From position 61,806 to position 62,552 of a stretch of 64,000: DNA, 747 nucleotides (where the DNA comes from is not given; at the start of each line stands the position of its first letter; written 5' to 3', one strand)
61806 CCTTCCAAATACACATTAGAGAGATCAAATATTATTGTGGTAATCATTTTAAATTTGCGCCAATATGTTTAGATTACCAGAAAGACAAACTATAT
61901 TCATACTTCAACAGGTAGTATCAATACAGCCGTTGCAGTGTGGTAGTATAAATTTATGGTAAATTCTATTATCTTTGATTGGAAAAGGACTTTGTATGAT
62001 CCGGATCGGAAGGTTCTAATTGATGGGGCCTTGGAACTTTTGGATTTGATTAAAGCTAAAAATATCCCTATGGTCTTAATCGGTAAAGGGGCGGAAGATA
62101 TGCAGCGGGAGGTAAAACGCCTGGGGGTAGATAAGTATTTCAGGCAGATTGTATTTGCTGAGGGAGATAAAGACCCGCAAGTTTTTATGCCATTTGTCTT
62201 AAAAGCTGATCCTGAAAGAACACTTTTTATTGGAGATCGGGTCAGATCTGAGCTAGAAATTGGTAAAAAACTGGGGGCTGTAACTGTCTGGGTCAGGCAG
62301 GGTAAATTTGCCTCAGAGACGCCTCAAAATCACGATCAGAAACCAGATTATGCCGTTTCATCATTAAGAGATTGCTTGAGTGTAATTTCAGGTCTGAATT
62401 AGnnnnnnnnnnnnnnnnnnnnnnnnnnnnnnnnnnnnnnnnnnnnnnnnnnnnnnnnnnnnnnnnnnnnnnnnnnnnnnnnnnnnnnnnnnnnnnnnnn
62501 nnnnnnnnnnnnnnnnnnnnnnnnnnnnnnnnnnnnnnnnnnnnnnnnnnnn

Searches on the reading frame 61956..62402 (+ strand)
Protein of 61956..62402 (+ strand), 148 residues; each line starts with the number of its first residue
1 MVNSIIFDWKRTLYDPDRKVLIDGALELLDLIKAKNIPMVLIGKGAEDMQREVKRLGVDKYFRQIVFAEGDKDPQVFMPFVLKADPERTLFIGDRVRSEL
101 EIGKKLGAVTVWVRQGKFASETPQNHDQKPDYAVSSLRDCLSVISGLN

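Call 26: search_protein_families(library=ncbifam, proteins=[window:61956-62402:+], max_evalue=0.001)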
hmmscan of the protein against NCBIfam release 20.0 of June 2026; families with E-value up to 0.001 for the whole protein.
window:61956-62402:+ (148 aa): 12 families
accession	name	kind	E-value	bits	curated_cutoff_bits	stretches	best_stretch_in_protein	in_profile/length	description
TIGR02253.1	CTE7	subfamily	1.4e-13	51.2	169.75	1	25-140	99-220/221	TIGR02253 family HAD-type hydrolase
TIGR02254.1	YjjG_YfnB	equivalog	2.5e-10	40.2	159.9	1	18-140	95-219/223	YjjG family noncanonical pyrimidine nucleotidase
NF006976.0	PRK09449.1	equivalog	3.6e-08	33.2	183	1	21-143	96-221/225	pyrimidine 5'-nucleotidase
TIGR01460.1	HAD-SF-IIA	subfamily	2.3e-06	27.6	100.15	0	81-116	209-246/246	HAD-IIA family hydrolase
TIGR01452.1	PGP_euk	subfamily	2.7e-06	27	201.95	1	83-139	216-278/279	phosphoglycolate/pyridoxal phosphate family phosphatase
NF053752.1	TK1734_fam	exception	3.6e-06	26.4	475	0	4-46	2-42/260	2-phosphoglycolate phosphatase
NF053830.1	RUBPPhHalo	equivalog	1.8e-05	24.5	330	1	21-144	104-234/234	ribulose-1,5-bisphosphate 5-phosphatase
NF052576.1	PymNtasePynAStpc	equivalog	2.9e-05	23.8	350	1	22-144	101-227/229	pyrimidine 5'-nucleotidase PynA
NF009804.0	PRK13288.1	equivalog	4.6e-05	23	218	1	26-145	88-211/215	pyrophosphatase PpaX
TIGR01549.1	HAD-SF-IA-v1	subfamily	6.5e-05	23.4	23.3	1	31-107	71-149/149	HAD-IA family hydrolase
TIGR01458.1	HAD-SF-IIA-hyp3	hypoth_equivalog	9.7e-05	21.8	175.95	0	84-144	194-254/257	TIGR01458 family HAD-type hydrolase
TIGR01457.1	HAD-SF-IIA-hyp2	hypoth_equivalog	0.00069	19.2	247.65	0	82-139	191-248/249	TIGR01457 family HAD-type hydrolase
